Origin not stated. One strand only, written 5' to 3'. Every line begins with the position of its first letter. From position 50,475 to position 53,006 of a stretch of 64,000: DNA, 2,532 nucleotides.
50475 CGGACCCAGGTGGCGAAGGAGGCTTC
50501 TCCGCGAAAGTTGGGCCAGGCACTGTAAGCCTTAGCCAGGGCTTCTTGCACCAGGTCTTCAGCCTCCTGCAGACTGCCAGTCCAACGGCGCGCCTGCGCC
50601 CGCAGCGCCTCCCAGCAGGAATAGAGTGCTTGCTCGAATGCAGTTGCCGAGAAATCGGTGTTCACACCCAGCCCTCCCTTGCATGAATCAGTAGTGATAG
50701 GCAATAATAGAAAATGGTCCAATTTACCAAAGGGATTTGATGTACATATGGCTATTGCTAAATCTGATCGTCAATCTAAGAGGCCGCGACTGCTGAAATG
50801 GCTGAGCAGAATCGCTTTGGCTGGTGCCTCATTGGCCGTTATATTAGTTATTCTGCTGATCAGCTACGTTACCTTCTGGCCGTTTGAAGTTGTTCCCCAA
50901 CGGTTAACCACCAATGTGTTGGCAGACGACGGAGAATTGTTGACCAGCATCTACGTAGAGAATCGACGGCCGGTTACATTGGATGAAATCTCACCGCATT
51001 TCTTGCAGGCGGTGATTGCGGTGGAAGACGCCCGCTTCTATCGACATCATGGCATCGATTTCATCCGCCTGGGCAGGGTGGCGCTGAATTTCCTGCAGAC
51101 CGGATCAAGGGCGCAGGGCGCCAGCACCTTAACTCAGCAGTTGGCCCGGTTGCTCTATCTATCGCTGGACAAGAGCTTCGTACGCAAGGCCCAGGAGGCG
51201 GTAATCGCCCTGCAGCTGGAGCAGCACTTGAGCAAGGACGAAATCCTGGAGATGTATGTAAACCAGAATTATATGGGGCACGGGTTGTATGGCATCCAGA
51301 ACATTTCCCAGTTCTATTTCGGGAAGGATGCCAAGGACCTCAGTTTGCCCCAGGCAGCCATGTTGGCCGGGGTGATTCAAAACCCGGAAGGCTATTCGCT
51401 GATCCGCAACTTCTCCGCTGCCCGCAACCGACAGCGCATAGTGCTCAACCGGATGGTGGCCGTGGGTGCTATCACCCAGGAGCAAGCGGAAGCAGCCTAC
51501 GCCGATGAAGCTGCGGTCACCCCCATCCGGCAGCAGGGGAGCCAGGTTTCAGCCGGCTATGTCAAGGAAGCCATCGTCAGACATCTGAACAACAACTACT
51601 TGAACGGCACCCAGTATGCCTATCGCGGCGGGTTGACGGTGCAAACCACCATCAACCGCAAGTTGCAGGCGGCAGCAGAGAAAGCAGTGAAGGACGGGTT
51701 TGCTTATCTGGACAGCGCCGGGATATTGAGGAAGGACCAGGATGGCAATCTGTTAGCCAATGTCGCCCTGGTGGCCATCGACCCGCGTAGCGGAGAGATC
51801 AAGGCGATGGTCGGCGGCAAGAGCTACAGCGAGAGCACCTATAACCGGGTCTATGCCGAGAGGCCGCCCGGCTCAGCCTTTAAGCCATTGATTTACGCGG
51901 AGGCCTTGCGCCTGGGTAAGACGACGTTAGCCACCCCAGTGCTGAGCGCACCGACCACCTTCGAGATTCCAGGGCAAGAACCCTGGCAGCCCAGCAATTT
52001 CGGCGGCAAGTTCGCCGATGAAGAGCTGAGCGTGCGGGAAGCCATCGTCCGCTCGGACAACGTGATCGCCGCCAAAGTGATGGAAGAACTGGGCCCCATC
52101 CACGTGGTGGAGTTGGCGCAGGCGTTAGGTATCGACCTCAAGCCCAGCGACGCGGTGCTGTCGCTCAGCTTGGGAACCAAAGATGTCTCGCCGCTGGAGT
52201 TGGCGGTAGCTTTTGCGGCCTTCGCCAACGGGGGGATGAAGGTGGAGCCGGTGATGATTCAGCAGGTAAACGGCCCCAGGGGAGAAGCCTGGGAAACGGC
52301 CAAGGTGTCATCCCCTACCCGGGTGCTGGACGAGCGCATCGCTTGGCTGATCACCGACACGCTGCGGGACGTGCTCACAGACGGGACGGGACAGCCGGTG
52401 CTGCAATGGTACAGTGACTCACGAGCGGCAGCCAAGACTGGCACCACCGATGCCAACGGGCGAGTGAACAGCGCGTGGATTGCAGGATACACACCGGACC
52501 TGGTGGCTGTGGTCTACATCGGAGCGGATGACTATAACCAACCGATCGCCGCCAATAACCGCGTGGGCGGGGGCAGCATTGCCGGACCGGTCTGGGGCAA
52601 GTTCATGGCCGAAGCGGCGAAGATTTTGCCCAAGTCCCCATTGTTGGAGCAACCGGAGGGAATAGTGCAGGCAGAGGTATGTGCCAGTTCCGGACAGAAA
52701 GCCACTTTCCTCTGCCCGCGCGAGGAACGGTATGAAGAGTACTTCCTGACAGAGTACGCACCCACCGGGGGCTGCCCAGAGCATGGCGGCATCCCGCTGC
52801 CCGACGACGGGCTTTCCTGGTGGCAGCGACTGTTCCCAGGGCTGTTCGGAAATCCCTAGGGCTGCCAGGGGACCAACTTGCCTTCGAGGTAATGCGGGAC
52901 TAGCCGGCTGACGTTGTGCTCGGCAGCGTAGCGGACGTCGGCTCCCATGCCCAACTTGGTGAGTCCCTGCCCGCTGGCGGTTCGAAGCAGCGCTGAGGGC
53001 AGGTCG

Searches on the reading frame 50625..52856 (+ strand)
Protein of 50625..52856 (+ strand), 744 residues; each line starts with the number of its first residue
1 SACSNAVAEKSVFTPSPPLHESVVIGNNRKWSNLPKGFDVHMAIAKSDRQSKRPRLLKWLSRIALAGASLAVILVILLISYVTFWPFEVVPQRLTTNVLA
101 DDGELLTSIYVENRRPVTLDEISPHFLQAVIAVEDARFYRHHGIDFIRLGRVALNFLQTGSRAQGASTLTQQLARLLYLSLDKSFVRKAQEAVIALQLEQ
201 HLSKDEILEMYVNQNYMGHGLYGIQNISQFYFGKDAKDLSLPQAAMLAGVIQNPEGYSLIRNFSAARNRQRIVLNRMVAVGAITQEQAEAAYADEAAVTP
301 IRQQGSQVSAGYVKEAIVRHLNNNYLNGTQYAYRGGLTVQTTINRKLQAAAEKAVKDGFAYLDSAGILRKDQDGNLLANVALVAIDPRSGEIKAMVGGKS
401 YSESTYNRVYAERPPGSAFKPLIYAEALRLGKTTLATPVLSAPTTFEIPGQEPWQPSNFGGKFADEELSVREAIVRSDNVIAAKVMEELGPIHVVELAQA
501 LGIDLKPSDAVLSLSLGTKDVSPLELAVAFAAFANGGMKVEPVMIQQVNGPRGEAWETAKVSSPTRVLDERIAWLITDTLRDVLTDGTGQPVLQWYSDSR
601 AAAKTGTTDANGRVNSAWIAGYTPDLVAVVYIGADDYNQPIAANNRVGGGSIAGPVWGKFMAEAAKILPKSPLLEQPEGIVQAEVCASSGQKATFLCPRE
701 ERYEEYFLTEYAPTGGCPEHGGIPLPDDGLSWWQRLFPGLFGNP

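Call 67: search_protein_families(library=pfam, proteins=[window:50625-52856:+])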
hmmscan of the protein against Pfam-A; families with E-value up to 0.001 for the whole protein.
window:50625-52856:+ (744 aa): 2 families
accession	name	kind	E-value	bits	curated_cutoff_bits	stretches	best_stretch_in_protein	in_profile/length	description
PF00912.28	Transgly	-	4.4e-63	212.4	27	1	103-277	2-177/178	Transglycosylase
PF00905.27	Transpeptidase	-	6.4e-28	98.2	22.1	1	381-661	2-298/299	Penicillin binding protein transpeptidase domain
